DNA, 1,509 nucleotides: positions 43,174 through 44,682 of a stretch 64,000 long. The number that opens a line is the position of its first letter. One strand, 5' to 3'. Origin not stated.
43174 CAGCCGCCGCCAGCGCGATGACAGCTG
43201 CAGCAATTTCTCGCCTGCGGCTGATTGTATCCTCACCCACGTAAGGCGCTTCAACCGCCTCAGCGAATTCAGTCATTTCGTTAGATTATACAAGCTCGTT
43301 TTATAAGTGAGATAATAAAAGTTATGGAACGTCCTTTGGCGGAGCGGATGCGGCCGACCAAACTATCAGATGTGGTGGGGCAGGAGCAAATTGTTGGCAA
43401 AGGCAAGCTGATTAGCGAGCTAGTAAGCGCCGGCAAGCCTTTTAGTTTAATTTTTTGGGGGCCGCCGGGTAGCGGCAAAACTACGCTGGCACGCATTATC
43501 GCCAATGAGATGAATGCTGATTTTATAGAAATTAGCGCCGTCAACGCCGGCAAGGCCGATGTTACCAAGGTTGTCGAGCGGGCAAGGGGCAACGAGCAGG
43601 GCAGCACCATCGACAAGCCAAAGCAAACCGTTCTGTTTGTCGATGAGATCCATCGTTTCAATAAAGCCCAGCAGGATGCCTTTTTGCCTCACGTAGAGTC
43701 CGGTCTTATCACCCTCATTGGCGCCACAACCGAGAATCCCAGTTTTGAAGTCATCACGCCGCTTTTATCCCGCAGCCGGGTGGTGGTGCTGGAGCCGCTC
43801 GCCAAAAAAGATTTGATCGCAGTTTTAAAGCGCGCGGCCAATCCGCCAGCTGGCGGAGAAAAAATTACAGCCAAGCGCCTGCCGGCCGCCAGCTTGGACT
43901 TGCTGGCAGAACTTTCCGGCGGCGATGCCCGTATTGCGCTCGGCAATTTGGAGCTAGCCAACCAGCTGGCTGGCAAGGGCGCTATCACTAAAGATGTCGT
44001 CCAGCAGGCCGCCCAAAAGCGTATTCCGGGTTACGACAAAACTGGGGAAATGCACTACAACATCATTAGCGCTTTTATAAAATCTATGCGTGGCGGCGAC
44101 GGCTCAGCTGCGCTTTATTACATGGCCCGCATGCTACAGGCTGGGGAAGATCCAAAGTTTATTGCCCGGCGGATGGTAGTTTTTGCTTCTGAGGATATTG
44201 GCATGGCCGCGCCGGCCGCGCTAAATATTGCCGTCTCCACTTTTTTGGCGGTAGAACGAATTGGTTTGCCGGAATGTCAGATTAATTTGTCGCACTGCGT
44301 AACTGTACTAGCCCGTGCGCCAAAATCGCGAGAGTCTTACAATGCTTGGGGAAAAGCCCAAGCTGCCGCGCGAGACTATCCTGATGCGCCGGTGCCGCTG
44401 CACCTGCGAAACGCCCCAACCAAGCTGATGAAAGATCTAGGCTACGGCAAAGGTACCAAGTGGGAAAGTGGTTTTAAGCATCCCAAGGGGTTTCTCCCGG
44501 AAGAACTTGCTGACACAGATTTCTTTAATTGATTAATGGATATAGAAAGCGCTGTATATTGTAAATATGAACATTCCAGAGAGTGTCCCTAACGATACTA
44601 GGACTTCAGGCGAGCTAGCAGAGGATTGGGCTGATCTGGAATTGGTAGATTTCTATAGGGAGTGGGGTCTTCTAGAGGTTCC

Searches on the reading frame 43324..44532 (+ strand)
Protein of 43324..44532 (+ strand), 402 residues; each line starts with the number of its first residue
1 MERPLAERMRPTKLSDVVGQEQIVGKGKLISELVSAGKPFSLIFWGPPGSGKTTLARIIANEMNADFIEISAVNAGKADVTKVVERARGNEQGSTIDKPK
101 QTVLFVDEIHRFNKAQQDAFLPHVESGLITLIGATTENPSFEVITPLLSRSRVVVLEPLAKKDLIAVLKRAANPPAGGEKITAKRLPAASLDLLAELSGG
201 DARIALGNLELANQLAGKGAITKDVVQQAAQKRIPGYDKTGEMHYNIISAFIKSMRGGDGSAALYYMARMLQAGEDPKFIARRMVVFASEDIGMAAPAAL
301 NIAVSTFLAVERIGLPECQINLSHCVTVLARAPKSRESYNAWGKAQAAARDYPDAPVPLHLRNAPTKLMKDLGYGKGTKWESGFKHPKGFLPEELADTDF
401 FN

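Call 72: search_protein_families(library=pfam, proteins=[window:43324-44532:+], max_evalue=0.001)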
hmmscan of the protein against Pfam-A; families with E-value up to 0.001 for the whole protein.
window:43324-44532:+ (402 aa): 16 families
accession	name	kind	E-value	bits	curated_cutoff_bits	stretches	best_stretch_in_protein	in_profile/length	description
PF12002.13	MgsA_C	-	1.6e-50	171.7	27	1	257-401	1-148/167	MgsA AAA+ ATPase C terminal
PF16193.11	AAA_assoc_2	-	6.3e-22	78.1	34.3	1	187-256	8-81/81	AAA C-terminal domain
PF00004.35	AAA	-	1.6e-17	64.6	21.2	1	42-152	1-124/131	ATPase family associated with various cellular activities (AAA)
PF05496.18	RuvB_N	-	3e-14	53.5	27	1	9-131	1-115/159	Holliday junction DNA helicase RuvB P-loop domain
PF01078.27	Mg_chelatase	-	2.2e-07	30.9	20.3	1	14-74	2-61/207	Magnesium chelatase, subunit ChlI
PF00158.32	Sigma54_activat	-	1.5e-05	25.2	20.2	1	38-139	21-132/168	Sigma-54 interaction domain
PF07724.20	AAA_2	-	3e-05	24.5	27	1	41-130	5-105/166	AAA domain (Cdc48 subfamily)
PF13191.12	AAA_16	-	4.6e-05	24.4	32.6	0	34-71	19-59/167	AAA ATPase domain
PF13401.12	AAA_22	-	8.7e-05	23.3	27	0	42-99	8-65/130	AAA domain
PF07728.20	AAA_5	-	9e-05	22.9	22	1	42-126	2-92/139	AAA domain (dynein-related subfamily)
PF13173.12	AAA_14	-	0.00011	22.6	27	1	43-158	6-122/129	AAA domain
PF20720.3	nSTAND3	-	0.00037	20.7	27.2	1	42-75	20-52/155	Novel STAND NTPase 3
PF13207.12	AAA_17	-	0.00056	20.6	27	0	46-71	2-27/136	AAA domain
PF06068.19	TIP49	-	0.00093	18.9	23.8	0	15-82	24-95/347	TIP49 P-loop domain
PF07726.17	AAA_3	-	0.00097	19.5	27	0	44-139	4-101/131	ATPase family associated with various cellular activities (AAA)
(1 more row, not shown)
